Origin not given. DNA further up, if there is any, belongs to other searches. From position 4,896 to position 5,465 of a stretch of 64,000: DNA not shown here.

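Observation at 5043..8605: Operon resembling the core of the Listeria flavin-based extracellular electron transfer locus, in a diderm bacterium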

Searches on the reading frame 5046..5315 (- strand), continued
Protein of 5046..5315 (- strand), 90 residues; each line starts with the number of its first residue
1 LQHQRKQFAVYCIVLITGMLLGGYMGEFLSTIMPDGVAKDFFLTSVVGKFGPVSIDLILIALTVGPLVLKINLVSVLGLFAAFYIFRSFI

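Call 71: find_homologous_proteins(query=A1, max_evalue=0.00001)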
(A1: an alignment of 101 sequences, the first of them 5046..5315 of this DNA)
Query A1 (101 sequences) (90 aa, profile of the alignment): 2125 proteins with E <= 0.00001 among 6735 candidates; the best 120 are listed.
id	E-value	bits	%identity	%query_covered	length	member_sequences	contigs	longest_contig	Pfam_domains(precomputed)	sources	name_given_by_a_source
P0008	6.2e-25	105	82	100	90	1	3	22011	PF14209.12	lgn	-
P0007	1.0e-24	105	83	100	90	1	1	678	PF14209.12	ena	-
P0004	1.1e-24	104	88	100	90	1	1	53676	PF14209.12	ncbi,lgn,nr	ncbi:DUF4321 domain-containing protein [bacterium]|nr:DUF4321 domain-containing protein [bacterium]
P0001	1.1e-24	104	100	100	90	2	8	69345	PF14209.12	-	-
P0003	1.2e-24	104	88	100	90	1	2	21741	PF14209.12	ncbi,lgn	-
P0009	1.3e-24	104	82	100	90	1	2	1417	PF14209.12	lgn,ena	-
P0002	1.5e-24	104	93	100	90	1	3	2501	PF14209.12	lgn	-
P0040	3.3e-24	103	71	96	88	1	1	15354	PF14209.12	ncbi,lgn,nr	ncbi:MAG: DUF4321 domain-containing protein [Gemmatimonadota bacterium]|nr:DUF4321 domain-containing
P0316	3.3e-24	103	31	97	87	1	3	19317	PF14209.12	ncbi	-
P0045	3.7e-24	103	65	94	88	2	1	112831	PF14209.12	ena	-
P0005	6.3e-24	102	87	100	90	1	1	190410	PF14209.12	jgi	-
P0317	7.3e-24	102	34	94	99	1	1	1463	PF14209.12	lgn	-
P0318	7.8e-24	102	37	87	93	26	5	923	PF14209.12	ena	-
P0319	9.2e-24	101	36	87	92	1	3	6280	PF14209.12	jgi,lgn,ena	jgi:hypothetical protein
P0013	9.3e-24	101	72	97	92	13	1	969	PF14209.12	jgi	jgi:hypothetical protein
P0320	9.8e-24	101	38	79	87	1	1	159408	PF14209.12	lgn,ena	-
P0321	1.1e-23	101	36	87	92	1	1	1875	PF14209.12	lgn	-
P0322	1.2e-23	101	36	61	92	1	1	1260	PF14209.12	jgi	jgi:hypothetical protein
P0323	1.2e-23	101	37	87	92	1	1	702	PF14209.12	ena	-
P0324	1.3e-23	101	34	94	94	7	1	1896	PF14209.12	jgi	jgi:hypothetical protein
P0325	1.3e-23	101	32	94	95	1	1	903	PF14209.12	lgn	-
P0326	1.3e-23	101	38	94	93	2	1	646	PF14209.12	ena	-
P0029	1.4e-23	101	72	96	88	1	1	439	PF14209.12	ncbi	-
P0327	1.4e-23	101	33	96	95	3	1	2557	PF14209.12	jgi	jgi:hypothetical protein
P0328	1.5e-23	101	33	96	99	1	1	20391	PF14209.12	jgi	jgi:hypothetical protein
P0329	1.5e-23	101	38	94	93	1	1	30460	PF14209.12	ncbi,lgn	-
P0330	1.5e-23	101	38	87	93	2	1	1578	PF14209.12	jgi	jgi:hypothetical protein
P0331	1.7e-23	101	35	61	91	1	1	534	PF14209.12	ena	-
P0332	1.7e-23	101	37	87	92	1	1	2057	PF14209.12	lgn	-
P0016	1.7e-23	101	73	96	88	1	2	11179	PF14209.12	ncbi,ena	-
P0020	1.8e-23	101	72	96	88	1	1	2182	PF14209.12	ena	-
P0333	2.0e-23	100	31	96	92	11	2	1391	PF14209.12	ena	-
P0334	2.0e-23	100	37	87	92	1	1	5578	PF14209.12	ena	-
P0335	2.1e-23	100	29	94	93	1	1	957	PF14209.12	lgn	-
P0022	2.2e-23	100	71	96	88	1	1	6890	PF14209.12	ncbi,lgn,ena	-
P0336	2.3e-23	100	35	96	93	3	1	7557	PF14209.12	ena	-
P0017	2.3e-23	100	73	96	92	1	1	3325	PF14209.12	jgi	-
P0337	2.5e-23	100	38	87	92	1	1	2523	PF14209.12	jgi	jgi:hypothetical protein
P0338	2.5e-23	100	38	94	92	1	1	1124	PF14209.12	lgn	-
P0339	2.9e-23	100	37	87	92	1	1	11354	PF14209.12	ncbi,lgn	-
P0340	2.9e-23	100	33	97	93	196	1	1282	PF14209.12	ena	-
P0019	2.9e-23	100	70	97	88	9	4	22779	PF14209.12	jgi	-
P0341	2.9e-23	100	33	96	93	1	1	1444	PF14209.12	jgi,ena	jgi:hypothetical protein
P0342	3.0e-23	100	35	87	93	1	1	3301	PF14209.12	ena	-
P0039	3.3e-23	100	67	97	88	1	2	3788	PF14209.12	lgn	-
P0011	3.4e-23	100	76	100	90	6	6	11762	PF14209.12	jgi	jgi:hypothetical protein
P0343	3.5e-23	100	37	96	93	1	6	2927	PF14209.12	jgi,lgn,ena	jgi:hypothetical protein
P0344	3.6e-23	100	35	61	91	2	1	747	PF14209.12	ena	-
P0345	3.6e-23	100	38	94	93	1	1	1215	PF14209.12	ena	-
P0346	3.7e-23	100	35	87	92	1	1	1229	PF14209.12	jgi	jgi:hypothetical protein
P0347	3.7e-23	100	38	87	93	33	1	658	PF14209.12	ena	-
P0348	3.7e-23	100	36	97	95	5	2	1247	PF14209.12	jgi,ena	jgi:hypothetical protein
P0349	3.8e-23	99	32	94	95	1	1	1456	PF14209.12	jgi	jgi:hypothetical protein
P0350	3.9e-23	99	33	97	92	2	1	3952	PF14209.12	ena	-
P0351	4.0e-23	99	35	61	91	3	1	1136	PF14209.12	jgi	jgi:hypothetical protein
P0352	4.0e-23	99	36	94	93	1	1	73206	PF14209.12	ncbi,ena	-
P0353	4.0e-23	99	35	94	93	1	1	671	PF14209.12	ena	-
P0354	4.1e-23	99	34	94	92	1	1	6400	PF14209.12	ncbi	-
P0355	4.1e-23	99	38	87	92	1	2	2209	PF14209.12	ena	-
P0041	4.2e-23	99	68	97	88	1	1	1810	PF14209.12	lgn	-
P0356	4.3e-23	99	36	96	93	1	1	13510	PF14209.12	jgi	jgi:hypothetical protein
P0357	4.3e-23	99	34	97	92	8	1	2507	PF14209.12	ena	-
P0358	4.4e-23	99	37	87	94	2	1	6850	PF14209.12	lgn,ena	-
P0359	4.4e-23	99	36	87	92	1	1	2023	PF14209.12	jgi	jgi:hypothetical protein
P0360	4.4e-23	99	36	61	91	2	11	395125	PF14209.12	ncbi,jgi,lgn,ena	-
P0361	4.4e-23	99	39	93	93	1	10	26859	PF14209.12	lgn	-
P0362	4.5e-23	99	35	99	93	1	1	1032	PF14209.12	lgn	-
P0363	4.6e-23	99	34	94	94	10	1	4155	PF14209.12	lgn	-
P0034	4.6e-23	99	71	96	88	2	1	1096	PF14209.12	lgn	-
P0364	4.6e-23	99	35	87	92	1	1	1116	PF14209.12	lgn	-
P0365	4.8e-23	99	35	87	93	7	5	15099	PF14209.12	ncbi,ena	-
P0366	4.9e-23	99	37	87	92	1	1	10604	PF14209.12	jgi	jgi:hypothetical protein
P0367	4.9e-23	99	35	61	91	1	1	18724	PF14209.12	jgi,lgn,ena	-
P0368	5.1e-23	99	36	94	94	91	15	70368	PF14209.12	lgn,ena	-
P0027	5.1e-23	99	72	97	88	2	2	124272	PF14209.12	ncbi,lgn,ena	ncbi:MAG: DUF4321 domain-containing protein [Candidatus Glassbacteria bacterium]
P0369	5.2e-23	99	36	87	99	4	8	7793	PF14209.12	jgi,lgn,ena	jgi:Domain of unknown function (DUF4321)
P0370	5.4e-23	99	32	94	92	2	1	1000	PF14209.12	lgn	-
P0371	5.4e-23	99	35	94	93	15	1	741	PF14209.12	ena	-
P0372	5.5e-23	99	35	87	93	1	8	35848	PF14209.12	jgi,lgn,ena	jgi:hypothetical protein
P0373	5.6e-23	99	36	87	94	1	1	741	PF14209.12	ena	-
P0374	5.8e-23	99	37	87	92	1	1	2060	PF14209.12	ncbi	ncbi:MAG: DUF4321 domain-containing protein [Gemmatimonadaceae bacterium]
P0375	5.8e-23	99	35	96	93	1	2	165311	PF14209.12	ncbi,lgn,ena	-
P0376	5.8e-23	99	36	87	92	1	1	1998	PF14209.12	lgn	-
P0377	5.9e-23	99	34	94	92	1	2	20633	PF14209.12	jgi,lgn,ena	jgi:hypothetical protein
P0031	5.9e-23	99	72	97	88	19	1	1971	PF14209.12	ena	-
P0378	5.9e-23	99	35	88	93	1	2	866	PF14209.12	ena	-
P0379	5.9e-23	99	33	87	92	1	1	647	PF14209.12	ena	-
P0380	6.0e-23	99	35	88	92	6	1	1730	PF14209.12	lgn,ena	-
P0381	6.0e-23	99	38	87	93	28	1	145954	PF14209.12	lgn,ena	-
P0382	6.1e-23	99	32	93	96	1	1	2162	PF14209.12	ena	-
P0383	6.2e-23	99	38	87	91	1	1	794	PF14209.12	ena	-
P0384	6.2e-23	99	35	87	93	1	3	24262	PF14209.12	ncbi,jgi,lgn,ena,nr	ncbi:MAG TPA: DUF4321 domain-containing protein [Gemmatimonadaceae bacterium]|nr:DUF4321 domain-cont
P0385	6.2e-23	99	34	98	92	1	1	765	PF14209.12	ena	-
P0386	6.3e-23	99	37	87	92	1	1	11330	PF14209.12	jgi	jgi:hypothetical protein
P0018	6.4e-23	99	70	97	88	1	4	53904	PF14209.12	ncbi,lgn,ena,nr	ncbi:MAG TPA: DUF4321 domain-containing protein [archaeon]|nr:DUF4321 domain-containing protein [arc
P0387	6.4e-23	99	38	94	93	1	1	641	PF14209.12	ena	-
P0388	6.5e-23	99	33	96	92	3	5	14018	PF14209.12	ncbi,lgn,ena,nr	ncbi:MAG: DUF4321 domain-containing protein [Gemmatimonadaceae bacterium]|nr:DUF4321 domain-containi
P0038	6.5e-23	99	69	97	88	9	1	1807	PF14209.12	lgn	-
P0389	6.7e-23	99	33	94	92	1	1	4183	PF14209.12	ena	-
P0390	6.8e-23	99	35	94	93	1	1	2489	PF14209.12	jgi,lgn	-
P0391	6.9e-23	99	33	96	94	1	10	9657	PF14209.12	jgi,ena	jgi:hypothetical protein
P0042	6.9e-23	99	67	97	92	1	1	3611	PF14209.12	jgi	jgi:hypothetical protein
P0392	7.0e-23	99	36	87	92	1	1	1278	PF14209.12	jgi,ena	-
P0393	7.1e-23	99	38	87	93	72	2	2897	PF14209.12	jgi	jgi:hypothetical protein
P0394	7.1e-23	99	34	94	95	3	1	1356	PF14209.12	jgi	-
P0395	7.3e-23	99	35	61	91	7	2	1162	PF14209.12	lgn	-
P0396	7.3e-23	99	38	87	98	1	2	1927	PF14209.12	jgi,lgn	jgi:hypothetical protein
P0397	7.4e-23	99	33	61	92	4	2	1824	PF14209.12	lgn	-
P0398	7.4e-23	99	33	93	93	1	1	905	PF14209.12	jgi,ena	-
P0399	7.4e-23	99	33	94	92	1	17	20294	PF14209.12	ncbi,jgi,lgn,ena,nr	ncbi:MAG TPA: DUF4321 domain-containing protein [Gemmatimonadaceae bacterium]|jgi:hypothetical prote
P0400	7.4e-23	99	34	94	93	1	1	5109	PF14209.12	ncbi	-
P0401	7.5e-23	99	40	87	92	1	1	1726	PF14209.12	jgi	jgi:hypothetical protein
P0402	7.6e-23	99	33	88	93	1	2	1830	PF14209.12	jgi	jgi:hypothetical protein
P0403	7.6e-23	99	36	93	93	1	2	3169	PF14209.12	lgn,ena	-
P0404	7.8e-23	98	36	87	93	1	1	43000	PF14209.12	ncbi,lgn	-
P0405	7.8e-23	98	35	94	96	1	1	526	PF14209.12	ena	-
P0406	7.9e-23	98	35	93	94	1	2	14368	PF14209.12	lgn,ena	-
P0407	7.9e-23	98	34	94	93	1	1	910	PF14209.12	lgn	-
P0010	8.0e-23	98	74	99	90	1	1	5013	PF14209.12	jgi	jgi:hypothetical protein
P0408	8.0e-23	98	33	87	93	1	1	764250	PF14209.12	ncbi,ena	-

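Call 72: find_encoding_contigs(protein=P0399, flank=5000, max_places=1)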
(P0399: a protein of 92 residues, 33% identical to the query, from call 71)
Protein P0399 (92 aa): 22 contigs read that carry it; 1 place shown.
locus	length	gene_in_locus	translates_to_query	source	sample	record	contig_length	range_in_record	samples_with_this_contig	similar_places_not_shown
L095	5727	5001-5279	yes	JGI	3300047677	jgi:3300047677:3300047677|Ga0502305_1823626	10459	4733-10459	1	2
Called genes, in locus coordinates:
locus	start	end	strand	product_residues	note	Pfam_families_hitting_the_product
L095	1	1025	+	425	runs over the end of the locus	PF22039:HUTI_composite_bact, PF01979:Amidohydro_1, PF07969:Amidohydro_3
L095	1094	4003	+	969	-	PF00515:TPR_1 (faint), PF07719:TPR_2 (faint), PF12895:ANAPC3 (faint), PF13174:TPR_6 (faint), PF13176:TPR_7 (faint), PF13181:TPR_8 (faint), PF13371:TPR_9 (faint), PF13424:TPR_12 (weak), +8 more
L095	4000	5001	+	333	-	PF00348:polyprenyl_synt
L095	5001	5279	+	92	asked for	PF14209:DUF4321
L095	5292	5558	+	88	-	PF02416:TatA_B_E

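Call 73: find_encoding_contigs(protein=P0408, flank=5000, max_places=1)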
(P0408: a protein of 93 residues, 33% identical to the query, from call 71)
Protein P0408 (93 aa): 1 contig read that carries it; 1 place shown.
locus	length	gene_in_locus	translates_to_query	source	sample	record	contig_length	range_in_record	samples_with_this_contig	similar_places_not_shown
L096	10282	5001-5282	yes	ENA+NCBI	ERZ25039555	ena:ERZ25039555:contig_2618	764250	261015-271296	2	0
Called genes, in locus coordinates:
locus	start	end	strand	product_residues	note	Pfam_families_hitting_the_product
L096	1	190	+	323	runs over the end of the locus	PF04055:Radical_SAM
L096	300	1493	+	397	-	PF22039:HUTI_composite_bact (weak), PF01979:Amidohydro_1, PF07969:Amidohydro_3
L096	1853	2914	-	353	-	-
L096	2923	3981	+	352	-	PF13174:TPR_6 (faint), PF13414:TPR_11 (faint), PF13424:TPR_12 (faint), PF13431:TPR_17 (faint), PF13432:TPR_16 (faint), PF14559:TPR_19 (faint), PF21033:RMD1-3 (faint), PF13428:TPR_14 (weak), +7 more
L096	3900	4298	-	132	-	-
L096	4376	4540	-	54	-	-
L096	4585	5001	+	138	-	PF00348:polyprenyl_synt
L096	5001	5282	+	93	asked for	PF14209:DUF4321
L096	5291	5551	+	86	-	PF02416:TatA_B_E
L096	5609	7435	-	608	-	PF13623:SurA_N_2, PF13624:SurA_N_3, PF13145:Rotamase_2, PF00639:Rotamase, PF13616:Rotamase_3, PF13145:Rotamase_2 (weak)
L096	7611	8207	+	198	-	PF12895:ANAPC3 (weak), PF13428:TPR_14 (faint), PF00515:TPR_1 (faint), PF14559:TPR_19 (weak), PF07719:TPR_2 (weak), PF13424:TPR_12 (weak), PF13432:TPR_16, PF14559:TPR_19, +6 more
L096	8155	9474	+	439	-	-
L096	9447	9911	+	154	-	PF01220:DHquinase_II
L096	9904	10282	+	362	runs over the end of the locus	PF01321:Creatinase_N, PF00557:Peptidase_M24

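Call 74: find_encoding_contigs(protein=P0320, flank=5000, max_places=1)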
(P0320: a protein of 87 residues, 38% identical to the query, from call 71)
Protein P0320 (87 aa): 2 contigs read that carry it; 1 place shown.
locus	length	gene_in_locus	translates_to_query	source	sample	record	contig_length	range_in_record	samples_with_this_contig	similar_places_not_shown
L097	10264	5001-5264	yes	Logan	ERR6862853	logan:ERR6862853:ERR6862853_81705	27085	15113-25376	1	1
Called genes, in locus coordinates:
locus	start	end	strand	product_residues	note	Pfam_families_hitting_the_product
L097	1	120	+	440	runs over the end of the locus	-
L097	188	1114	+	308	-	PF02729:OTCace_N, PF00185:OTCace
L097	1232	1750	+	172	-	PF25084:LbH_EIF2B (weak), PF25087:GMPPB_C (weak), PF14602:Hexapep_2 (weak), PF00132:Hexapep, PF14602:Hexapep_2 (weak)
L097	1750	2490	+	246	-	PF00730:HhH-GPD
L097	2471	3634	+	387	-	PF01590:GAF, PF13185:GAF_2, PF13492:GAF_3, PF13487:HD_5, PF01966:HD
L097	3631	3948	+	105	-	PF03091:CutA1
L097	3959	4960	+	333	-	PF04055:Radical_SAM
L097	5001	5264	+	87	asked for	PF14209:DUF4321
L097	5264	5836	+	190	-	PF02545:Maf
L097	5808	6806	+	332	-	PF28239:Npun_R2479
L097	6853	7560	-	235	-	PF13623:SurA_N_2, PF13624:SurA_N_3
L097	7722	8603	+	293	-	PF03547:Mem_trans (weak)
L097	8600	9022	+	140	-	PF13646:HEAT_2 (weak)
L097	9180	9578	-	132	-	PF04519:Bactofilin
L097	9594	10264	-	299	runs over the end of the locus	PF01551:Peptidase_M23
